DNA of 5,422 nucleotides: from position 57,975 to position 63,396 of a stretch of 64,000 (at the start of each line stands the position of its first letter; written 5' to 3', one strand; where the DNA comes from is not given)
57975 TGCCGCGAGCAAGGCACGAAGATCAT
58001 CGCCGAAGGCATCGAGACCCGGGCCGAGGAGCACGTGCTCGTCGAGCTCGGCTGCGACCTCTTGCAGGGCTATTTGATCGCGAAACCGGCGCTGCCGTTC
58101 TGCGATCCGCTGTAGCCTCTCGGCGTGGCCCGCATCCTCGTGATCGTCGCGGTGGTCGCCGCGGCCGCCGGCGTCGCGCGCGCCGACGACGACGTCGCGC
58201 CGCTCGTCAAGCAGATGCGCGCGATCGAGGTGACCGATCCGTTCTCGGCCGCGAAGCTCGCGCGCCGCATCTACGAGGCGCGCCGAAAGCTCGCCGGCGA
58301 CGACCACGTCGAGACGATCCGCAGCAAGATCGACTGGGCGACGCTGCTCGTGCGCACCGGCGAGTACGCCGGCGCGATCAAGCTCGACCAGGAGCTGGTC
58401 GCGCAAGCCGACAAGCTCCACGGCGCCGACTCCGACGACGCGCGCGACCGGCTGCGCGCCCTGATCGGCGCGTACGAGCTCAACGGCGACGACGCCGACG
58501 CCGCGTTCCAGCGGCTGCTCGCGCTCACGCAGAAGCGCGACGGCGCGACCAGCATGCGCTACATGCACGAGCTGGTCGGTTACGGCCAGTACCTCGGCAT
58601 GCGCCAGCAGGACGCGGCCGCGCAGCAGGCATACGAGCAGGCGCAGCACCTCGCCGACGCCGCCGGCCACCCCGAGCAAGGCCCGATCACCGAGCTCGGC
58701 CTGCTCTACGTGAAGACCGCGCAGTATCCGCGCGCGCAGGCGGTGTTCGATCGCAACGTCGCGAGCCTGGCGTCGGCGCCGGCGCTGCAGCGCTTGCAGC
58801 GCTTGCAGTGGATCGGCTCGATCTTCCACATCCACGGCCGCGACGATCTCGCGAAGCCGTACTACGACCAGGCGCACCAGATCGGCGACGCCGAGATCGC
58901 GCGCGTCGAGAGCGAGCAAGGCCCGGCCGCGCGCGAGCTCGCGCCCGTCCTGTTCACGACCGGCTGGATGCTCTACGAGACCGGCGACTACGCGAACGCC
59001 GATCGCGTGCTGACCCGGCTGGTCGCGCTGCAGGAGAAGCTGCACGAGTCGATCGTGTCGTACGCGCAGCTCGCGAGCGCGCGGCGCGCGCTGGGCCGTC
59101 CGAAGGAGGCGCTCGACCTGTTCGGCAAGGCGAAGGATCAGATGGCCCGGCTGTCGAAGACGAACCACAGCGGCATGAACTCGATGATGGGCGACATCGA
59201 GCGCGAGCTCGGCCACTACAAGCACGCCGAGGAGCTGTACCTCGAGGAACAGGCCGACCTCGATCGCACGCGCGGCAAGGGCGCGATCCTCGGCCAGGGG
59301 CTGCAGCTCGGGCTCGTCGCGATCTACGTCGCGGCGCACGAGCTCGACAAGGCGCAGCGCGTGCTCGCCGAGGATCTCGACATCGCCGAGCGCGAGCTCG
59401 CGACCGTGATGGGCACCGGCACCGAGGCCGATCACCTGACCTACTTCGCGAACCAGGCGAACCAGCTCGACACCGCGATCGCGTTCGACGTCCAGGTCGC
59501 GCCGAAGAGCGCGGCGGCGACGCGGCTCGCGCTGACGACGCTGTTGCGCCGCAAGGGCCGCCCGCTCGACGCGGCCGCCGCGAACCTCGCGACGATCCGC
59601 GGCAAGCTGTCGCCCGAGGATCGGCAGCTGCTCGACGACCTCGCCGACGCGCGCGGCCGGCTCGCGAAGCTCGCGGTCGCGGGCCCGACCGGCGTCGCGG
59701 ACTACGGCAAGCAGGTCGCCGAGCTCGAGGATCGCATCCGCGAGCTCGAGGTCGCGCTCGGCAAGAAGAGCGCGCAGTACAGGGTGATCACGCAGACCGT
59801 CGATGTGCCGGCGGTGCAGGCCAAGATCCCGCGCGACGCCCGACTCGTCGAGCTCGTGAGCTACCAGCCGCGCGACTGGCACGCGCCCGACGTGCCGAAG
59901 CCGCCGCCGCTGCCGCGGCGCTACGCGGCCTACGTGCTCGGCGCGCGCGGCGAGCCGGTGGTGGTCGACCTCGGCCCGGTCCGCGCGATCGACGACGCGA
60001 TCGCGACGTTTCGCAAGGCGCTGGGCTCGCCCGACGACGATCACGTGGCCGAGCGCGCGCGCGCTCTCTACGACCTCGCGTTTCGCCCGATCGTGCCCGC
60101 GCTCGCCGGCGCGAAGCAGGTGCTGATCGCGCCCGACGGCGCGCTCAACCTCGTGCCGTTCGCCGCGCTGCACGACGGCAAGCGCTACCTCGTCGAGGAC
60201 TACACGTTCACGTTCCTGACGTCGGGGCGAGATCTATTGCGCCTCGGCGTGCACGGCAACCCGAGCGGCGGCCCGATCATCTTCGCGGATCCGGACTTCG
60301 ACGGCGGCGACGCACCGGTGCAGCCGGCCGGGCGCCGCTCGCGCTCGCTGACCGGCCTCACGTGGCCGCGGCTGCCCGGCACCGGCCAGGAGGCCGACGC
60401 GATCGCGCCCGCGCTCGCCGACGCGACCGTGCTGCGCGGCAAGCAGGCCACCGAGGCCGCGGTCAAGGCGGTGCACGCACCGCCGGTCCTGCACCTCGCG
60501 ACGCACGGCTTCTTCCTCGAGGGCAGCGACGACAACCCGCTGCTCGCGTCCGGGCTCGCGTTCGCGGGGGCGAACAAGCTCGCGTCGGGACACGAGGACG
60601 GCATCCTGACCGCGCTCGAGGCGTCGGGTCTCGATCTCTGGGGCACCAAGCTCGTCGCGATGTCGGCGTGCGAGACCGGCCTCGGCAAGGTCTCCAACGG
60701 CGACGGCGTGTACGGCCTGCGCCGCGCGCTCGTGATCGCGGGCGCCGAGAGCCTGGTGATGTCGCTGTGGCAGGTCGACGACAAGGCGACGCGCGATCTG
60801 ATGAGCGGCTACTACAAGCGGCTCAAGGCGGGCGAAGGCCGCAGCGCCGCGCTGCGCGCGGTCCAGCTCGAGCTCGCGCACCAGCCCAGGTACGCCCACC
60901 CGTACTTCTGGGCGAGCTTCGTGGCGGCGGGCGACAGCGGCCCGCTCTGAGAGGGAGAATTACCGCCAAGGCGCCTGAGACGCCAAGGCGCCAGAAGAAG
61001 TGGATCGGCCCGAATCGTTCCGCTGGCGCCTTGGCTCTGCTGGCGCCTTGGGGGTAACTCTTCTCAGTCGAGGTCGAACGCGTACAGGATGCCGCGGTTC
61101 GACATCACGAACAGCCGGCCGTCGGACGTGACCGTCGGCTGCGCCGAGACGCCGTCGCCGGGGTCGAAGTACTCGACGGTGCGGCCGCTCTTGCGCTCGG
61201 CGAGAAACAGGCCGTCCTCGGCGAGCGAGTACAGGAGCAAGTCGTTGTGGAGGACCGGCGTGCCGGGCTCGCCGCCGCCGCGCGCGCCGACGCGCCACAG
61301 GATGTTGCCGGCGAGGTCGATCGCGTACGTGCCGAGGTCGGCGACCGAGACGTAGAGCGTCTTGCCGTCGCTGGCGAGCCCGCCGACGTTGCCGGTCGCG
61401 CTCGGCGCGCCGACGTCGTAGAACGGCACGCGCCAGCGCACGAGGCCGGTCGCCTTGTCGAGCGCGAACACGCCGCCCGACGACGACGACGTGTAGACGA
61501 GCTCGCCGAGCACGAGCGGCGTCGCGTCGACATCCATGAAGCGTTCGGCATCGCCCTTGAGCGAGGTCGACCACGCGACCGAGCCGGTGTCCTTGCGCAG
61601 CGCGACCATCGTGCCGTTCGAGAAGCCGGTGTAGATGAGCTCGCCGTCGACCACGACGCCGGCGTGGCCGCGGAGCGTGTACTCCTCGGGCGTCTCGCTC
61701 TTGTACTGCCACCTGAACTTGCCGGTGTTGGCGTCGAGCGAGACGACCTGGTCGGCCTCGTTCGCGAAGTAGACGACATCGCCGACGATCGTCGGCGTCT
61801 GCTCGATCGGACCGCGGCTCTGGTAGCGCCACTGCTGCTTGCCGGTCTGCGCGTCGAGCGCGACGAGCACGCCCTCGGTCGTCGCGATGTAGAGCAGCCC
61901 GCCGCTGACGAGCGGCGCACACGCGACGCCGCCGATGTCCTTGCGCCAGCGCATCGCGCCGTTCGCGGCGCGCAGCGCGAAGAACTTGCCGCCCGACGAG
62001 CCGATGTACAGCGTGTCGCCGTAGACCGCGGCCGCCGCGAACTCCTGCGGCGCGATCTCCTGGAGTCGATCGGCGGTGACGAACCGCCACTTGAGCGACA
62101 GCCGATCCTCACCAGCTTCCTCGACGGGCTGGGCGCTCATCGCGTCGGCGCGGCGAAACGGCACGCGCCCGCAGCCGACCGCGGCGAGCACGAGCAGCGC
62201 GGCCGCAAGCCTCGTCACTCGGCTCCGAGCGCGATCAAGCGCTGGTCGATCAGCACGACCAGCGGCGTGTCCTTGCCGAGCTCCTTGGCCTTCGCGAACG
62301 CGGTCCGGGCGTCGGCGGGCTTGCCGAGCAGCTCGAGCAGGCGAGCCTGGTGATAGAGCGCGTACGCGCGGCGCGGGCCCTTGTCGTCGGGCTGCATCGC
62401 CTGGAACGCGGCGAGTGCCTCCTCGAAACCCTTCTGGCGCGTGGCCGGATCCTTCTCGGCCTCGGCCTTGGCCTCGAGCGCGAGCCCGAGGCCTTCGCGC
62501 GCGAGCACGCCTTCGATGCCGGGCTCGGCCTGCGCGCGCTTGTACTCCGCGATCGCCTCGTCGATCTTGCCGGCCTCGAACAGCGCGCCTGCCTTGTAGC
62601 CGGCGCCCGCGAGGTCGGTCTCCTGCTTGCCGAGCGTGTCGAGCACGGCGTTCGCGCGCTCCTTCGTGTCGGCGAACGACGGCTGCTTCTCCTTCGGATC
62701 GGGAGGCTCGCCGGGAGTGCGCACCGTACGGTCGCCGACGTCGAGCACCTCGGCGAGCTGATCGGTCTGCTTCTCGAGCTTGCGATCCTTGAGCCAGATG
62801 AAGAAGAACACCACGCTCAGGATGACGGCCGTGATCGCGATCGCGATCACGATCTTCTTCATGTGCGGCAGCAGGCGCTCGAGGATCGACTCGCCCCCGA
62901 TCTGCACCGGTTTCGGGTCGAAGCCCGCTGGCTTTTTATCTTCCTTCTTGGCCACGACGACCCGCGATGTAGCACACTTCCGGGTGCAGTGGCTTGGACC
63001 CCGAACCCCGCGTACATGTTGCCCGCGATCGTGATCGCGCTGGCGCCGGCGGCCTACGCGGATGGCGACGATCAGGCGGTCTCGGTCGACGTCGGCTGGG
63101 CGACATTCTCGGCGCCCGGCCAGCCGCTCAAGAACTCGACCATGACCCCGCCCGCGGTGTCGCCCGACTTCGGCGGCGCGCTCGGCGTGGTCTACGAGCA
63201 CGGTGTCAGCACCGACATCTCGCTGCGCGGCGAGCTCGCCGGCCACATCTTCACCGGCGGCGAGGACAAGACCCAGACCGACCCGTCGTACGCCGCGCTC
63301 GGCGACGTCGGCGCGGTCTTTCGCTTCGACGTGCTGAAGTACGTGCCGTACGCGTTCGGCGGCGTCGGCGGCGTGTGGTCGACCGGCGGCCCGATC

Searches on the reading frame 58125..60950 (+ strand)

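Call 85: search_protein_families(library=pfam, proteins=[window:58125-60950:+], max_evalue=0.0001)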
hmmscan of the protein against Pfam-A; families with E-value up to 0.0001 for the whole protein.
window:58125-60950:+ (941 aa): 4 families
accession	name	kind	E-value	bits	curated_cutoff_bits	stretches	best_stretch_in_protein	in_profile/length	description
PF12770.12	CHAT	-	2e-82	277.4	24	1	644-937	3-289/289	CHAT domain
PF13424.12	TPR_12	-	1.1e-11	45.2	30.1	1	313-373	6-69/77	Tetratricopeptide repeat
PF13181.12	TPR_8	-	1.2e-06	28.6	25.7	0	312-336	3-27/34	Tetratricopeptide repeat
PF07719.23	TPR_2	-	2.2e-06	27.8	27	0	274-304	2-32/34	Tetratricopeptide repeat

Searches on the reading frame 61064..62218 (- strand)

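Call 85: search_protein_families(library=pfam, proteins=[window:61064-62218:-], max_evalue=0.0001)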
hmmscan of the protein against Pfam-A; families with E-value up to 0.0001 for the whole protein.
window:61064-62218:- (384 aa): 4 families
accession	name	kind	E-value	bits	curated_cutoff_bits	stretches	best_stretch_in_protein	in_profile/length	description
PF13360.13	PQQ_2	-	5.2e-46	157.6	27.6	1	91-308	17-231/233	Outer membrane protein assembly factor BamB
PF01011.28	PQQ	-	3.6e-29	102.4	26.7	3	138-214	49-136/595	Glucose/ethanol/alcohol dehydrogenase, beta-propeller domain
PF13570.13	Beta-prop_ACSF4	-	1.5e-26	94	133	2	68-221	20-174/329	Beta-alanine-activating enzyme, beta-propeller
PF25293.1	Beta-prop_EMC1_N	-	3.9e-07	30.4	34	1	109-221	34-148/219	EMC1 N-terminal beta-propeller domain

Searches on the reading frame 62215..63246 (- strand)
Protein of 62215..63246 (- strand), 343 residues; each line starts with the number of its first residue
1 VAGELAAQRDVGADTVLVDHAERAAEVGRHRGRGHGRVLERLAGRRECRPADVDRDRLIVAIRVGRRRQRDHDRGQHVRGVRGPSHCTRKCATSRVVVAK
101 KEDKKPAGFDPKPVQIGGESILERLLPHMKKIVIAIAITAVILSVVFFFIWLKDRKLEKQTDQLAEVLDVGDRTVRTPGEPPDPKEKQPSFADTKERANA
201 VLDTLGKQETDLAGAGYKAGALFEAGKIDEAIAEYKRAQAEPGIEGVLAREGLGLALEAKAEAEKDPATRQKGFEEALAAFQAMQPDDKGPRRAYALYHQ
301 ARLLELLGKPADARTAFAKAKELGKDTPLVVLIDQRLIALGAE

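Call 85: search_protein_families(library=pfam, proteins=[window:62215-63246:-], max_evalue=0.0001)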
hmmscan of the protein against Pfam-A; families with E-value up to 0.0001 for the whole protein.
window:62215-63246:- (343 aa): 1 family
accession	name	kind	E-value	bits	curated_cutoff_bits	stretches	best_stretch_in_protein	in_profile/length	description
PF13432.12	TPR_16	-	2.8e-06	28.1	32.7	0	273-323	12-60/65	Tetratricopeptide repeat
